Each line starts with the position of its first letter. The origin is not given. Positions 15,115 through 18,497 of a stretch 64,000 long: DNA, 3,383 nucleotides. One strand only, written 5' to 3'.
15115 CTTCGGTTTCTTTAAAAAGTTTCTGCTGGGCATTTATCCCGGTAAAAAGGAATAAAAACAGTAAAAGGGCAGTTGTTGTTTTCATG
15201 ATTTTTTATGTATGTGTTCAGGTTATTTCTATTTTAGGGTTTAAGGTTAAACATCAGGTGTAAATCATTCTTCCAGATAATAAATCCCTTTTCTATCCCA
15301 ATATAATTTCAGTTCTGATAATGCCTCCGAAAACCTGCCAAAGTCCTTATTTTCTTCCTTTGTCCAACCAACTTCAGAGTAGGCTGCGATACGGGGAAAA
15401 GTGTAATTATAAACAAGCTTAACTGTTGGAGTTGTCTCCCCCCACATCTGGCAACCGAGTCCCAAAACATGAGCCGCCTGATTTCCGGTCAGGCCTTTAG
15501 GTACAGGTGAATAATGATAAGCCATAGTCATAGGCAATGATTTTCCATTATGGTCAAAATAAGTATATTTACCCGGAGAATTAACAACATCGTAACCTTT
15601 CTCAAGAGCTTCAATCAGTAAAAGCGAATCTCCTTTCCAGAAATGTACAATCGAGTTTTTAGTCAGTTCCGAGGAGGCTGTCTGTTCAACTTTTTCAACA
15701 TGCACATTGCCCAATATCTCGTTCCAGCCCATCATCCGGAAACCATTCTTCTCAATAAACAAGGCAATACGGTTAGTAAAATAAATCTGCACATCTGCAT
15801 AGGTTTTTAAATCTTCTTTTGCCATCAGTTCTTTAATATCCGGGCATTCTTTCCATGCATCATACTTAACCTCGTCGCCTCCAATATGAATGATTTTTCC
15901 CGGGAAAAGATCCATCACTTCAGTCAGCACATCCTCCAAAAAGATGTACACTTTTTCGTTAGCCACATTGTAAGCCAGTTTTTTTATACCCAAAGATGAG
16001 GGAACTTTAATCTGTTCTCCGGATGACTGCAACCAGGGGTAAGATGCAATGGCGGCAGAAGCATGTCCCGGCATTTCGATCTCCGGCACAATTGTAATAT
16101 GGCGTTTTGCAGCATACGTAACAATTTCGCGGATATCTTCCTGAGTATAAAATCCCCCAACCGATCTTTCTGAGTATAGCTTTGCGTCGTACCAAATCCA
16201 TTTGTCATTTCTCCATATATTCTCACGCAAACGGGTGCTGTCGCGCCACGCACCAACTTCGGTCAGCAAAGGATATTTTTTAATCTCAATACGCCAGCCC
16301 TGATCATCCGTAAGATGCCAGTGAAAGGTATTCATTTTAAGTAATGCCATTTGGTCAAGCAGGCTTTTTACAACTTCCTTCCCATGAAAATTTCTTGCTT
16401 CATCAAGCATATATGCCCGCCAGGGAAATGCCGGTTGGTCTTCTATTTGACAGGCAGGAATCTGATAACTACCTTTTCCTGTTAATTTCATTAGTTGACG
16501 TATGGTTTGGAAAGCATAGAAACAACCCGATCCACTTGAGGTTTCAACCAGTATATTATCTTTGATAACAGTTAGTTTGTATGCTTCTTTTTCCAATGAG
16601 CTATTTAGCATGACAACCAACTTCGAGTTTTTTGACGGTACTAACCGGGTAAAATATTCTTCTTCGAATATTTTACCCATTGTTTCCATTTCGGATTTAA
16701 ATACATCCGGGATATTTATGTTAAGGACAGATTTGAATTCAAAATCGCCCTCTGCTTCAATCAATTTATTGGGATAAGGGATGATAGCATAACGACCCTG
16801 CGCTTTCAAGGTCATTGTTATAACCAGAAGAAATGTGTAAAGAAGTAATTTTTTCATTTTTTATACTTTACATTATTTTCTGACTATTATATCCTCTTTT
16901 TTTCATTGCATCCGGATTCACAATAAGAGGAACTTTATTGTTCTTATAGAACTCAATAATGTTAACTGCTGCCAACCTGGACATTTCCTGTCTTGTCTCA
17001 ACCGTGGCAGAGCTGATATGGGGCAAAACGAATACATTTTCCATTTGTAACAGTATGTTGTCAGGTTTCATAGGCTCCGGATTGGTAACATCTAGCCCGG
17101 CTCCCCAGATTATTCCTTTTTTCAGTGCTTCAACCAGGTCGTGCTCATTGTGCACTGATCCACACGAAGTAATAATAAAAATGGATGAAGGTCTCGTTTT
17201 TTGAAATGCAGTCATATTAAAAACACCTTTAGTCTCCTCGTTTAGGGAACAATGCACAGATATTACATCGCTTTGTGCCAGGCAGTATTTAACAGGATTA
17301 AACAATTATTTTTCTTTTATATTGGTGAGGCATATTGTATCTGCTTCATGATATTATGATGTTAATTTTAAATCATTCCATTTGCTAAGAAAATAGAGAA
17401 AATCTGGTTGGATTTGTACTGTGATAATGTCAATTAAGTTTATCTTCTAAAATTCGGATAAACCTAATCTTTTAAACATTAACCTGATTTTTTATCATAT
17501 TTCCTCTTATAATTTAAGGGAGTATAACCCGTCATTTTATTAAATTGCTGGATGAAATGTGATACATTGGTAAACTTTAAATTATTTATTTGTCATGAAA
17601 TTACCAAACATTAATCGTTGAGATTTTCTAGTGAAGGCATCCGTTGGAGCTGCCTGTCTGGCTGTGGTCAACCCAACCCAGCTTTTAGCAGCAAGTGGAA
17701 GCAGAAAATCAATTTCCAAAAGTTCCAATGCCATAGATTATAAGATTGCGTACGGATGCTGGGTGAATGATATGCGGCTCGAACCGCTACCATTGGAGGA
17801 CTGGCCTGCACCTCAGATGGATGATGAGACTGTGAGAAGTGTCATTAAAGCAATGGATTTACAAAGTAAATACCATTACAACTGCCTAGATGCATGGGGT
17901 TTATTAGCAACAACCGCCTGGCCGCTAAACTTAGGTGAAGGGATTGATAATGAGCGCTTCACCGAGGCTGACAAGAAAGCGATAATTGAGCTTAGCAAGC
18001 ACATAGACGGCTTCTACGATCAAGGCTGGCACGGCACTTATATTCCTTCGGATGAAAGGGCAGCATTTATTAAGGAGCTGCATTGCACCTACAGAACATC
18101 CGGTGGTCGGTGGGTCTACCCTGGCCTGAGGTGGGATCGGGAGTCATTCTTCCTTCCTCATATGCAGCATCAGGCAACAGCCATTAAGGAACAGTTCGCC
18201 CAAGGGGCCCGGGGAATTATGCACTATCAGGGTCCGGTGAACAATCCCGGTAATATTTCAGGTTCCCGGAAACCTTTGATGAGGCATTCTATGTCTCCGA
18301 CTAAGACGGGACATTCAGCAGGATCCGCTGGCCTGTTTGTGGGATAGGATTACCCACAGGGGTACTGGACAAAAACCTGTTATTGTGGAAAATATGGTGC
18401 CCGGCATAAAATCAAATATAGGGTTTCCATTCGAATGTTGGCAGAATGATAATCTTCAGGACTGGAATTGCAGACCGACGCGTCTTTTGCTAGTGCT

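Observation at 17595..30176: About 12.6 kb GC-rich block bounded by gene debris on the left and an IS without target duplication on the right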

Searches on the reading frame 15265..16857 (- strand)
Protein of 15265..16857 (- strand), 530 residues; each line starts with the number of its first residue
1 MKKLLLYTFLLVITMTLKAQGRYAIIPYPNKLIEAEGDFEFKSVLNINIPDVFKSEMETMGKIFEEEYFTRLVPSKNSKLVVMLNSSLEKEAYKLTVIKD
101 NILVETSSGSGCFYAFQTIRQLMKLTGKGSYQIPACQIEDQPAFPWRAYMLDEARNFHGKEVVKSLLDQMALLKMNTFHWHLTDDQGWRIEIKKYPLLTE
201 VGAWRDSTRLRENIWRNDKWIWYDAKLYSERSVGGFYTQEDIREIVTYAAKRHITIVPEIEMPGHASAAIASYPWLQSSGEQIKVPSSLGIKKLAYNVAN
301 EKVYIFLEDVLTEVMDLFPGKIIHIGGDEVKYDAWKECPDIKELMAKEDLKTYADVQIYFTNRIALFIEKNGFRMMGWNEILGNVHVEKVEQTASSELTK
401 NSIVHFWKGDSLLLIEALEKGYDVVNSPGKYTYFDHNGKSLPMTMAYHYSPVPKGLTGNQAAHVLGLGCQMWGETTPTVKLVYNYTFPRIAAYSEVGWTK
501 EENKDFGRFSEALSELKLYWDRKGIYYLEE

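Call 10: find_encoding_contigs(protein=window:15265-16857:-, flank=10000, max_places=10)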
Protein window:15265-16857:- (530 aa): 4 contigs read that carry it; 3 places shown.
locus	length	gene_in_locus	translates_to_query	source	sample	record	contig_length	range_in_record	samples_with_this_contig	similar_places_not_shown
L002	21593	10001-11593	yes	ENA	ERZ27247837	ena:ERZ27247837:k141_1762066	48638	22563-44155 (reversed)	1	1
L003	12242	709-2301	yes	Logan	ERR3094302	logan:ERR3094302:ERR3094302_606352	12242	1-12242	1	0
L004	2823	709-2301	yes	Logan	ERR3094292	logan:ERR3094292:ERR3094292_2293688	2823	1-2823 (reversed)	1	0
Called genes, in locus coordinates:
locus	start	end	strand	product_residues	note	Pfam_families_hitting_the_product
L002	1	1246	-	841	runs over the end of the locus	PF02449:Glyco_hydro_42 (weak)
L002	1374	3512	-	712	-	PF05048:NosD (faint), PF13229:Beta_helix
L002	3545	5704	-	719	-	PF05048:NosD (faint), PF13229:Beta_helix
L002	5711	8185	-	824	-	PF02449:Glyco_hydro_42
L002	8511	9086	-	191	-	-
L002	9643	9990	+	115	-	PF02826:2-Hacid_dh_C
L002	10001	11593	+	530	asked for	PF02838:Glyco_hydro_20b, PF00728:Glyco_hydro_20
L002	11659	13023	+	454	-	PF01120:Alpha_L_fucos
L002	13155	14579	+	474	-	PF16075:DUF4815 (weak), PF00657:Lipase_GDSL (weak), PF13472:Lipase_GDSL_2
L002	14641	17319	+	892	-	PF17389:Bac_rhamnosid6H, PF17390:Bac_rhamnosid_C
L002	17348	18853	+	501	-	PF00474:SSF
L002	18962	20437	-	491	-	PF00884:Sulfatase, PF01663:Phosphodiest (faint), PF16347:SGSH_C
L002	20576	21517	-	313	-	PF01261:AP_endonuc_2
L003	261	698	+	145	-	PF02826:2-Hacid_dh_C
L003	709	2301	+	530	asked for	PF02838:Glyco_hydro_20b, PF00728:Glyco_hydro_20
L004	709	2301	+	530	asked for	PF02838:Glyco_hydro_20b, PF00728:Glyco_hydro_20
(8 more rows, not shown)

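Call 36: find_related_loci(query=window:15265-16857:-, collection=metagenome_contigs, flank=10000)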
Query window:15265-16857:- (530 aa) in metagenome_contigs; peptide patterns used: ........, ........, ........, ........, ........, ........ (x = any residue, [..] = any of these).
59 stretches matched a pattern; 9 encode a relative of the query (tblastn E <= 1e-3); 9 distinct loci.
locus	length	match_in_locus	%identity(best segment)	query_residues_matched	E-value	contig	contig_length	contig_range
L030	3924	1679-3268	74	1-530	0e+0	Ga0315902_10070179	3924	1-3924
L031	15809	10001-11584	74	2-530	0e+0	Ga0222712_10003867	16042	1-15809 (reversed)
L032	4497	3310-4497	74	1-396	0e+0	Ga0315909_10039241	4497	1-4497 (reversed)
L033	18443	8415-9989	56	1-530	0e+0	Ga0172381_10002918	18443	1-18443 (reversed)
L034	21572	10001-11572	55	1-530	0e+0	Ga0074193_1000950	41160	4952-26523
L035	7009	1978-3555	53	1-527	0e+0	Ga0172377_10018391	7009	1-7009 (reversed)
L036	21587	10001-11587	50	1-527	1e-173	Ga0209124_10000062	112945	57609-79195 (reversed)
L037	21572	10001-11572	55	1-530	0e+0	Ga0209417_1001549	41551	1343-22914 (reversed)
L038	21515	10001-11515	36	6-527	2e-101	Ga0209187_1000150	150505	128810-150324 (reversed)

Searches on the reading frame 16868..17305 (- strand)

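Call 7: search_protein_families(library=pfam, proteins=[window:16868-17305:-], max_evalue=0.01)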
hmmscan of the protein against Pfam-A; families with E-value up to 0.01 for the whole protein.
window:16868-17305:- (145 aa): 1 family
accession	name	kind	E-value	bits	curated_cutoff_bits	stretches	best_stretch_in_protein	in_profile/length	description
PF02826.25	2-Hacid_dh_C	-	4.4e-28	98.3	25.1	1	5-98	85-178/178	D-isomer specific 2-hydroxyacid dehydrogenase, NAD binding domain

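Call 8: search_protein_families(library=ncbifam, proteins=[window:16868-17305:-], max_evalue=0.01)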
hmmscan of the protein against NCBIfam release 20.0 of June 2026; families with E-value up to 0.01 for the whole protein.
window:16868-17305:- (145 aa): 21 families
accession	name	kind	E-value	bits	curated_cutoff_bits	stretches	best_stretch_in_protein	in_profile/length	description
NF009714.1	PRK13243.1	equivalog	3.2e-32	112.2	455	1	3-137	196-330/332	glyoxylate reductase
NF011938.0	PRK15409.1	equivalog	6.2e-28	97.7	492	1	8-133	197-322/324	glyoxylate/hydroxypyruvate reductase GhrB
TIGR01327.1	PGDH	equivalog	1.2e-23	83.7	454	1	8-137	190-318/525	phosphoglycerate dehydrogenase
NF005069.0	PRK06487.1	equivalog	1e-21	77.3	448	1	5-125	194-316/320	2-hydroxyacid dehydrogenase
NF006263.0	PRK08410.1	equivalog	1.1e-21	77.6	389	1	7-124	192-311/311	D-2-hydroxyacid dehydrogenase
NF008759.0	PRK11790.1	equivalog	1.8e-19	69.7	404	1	7-131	200-328/410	phosphoglycerate dehydrogenase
NF005387.0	PRK06932.1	equivalog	2.7e-18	66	492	1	4-124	190-314/314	2-hydroxyacid dehydrogenase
NF041369.1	Dhydh_Halo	equivalog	7.8e-18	64.7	400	1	9-122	184-297/305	D-2-hydroxyacid dehydrogenase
NF005750.0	PRK07574.1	equivalog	9.8e-15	54.5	329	1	5-124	242-360/386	NAD-dependent formate dehydrogenase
NF001309.0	PRK00257.1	equivalog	6.7e-10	38.5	434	1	2-123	158-281/379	4-phosphoerythronate dehydrogenase PdxB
NF006374.0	PRK08605.1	subfamily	2e-09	37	356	1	6-77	195-266/332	D-lactate dehydrogenase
NF012013.0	PRK15469.1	equivalog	2.1e-09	36.8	403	1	19-125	198-302/312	glyoxylate/hydroxypyruvate reductase GhrA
NF000492.1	vanH_gen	exception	2.5e-09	36.7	540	1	6-77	184-255/312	D-lactate dehydrogenase VanH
NF009127.0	PRK12480.1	equivalog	1.1e-08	34.4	579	1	5-77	192-264/330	D-lactate dehydrogenase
NF000371.1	vanH_Agroup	exception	6.3e-08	32.2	700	1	4-77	187-260/322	VanH-A/VanH-Pt family D-lactate dehydrogenase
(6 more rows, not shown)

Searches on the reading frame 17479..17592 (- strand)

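Call 7: search_protein_families(library=pfam, proteins=[window:17479-17592:-], max_evalue=0.01)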
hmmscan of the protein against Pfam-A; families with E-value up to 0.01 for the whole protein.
window:17479-17592:- (37 aa): 2 families
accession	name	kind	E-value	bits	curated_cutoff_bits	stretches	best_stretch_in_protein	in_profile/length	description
PF12833.13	HTH_18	-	0.00014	22.5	33.6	1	5-30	54-79/80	Helix-turn-helix domain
PF00165.29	HTH_AraC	-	0.0048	17.4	26.6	1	4-28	17-40/42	Bacterial regulatory helix-turn-helix proteins, AraC family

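Call 8: search_protein_families(library=ncbifam, proteins=[window:17479-17592:-], max_evalue=0.01)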
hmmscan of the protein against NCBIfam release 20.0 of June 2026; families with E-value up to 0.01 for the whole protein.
window:17479-17592:- (37 aa): 2 families
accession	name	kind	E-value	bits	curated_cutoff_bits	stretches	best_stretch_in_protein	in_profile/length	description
TIGR04094.1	adjacent_YSIRK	equivalog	6.6e-05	22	200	1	3-29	357-383/383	YSIRK-targeted surface antigen transcriptional regulator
NF007633.0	PRK10296.1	equivalog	0.00065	19.3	264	1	7-34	250-277/280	transcriptional regulator ChbR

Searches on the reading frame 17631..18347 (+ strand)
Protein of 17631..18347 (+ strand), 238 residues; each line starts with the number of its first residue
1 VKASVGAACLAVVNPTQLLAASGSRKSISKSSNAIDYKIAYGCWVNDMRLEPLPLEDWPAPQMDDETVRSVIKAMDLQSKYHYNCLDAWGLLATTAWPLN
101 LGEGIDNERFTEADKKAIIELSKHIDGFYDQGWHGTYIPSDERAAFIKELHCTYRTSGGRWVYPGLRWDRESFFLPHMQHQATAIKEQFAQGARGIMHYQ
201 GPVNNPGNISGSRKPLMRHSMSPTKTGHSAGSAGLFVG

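Call 7: search_protein_families(library=pfam, proteins=[window:17631-18347:+], max_evalue=0.01)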
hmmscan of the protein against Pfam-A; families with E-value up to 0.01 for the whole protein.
window:17631-18347:+ (238 aa): 0 families

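Call 8: search_protein_families(library=ncbifam, proteins=[window:17631-18347:+], max_evalue=0.01)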
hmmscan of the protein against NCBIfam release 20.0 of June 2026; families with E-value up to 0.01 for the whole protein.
window:17631-18347:+ (238 aa): 0 families

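Call 67: search_protein_representatives(protein=window:17631-18347:+)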
Query: 238 residues. Proteins with E-value up to 0.001 (for the whole library): 133; up to 1e-10: 75; up to 1e-30: 8. The best 133 are listed.
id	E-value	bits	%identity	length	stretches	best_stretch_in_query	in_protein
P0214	2.6e-131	452.7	100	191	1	48-238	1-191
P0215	4.8e-55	203.0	52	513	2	91-207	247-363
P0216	2.2e-45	171.3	43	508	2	107-207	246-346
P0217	2.3e-35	138.5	41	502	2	109-207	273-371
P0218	2.6e-35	138.3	42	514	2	105-208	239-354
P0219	8.3e-32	126.9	43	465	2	118-207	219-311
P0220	9.2e-32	126.7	39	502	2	100-207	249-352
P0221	7.0e-31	123.8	38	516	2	101-207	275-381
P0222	1.9e-29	119.1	36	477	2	110-207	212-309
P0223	2.6e-29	118.7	36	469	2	119-207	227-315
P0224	1.4e-28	116.3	34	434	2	30-115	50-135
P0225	5.0e-27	111.2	44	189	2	109-191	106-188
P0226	5.9e-27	111.0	49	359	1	94-208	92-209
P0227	9.4e-27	110.3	35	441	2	35-121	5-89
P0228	1.3e-26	109.8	33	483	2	22-115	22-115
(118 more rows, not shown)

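Call 68: search_protein_families(library=pfam, proteins=[P0215, P0216, P0217, P0218], max_evalue=0.01)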
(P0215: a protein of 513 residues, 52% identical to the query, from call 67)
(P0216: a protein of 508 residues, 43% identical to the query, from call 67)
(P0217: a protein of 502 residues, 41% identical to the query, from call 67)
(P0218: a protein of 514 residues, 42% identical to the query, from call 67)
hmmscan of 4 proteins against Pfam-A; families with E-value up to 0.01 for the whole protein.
P0215 (513 aa): 0 families

P0216 (508 aa): 0 families

P0217 (502 aa): 0 families

P0218 (514 aa): 0 families
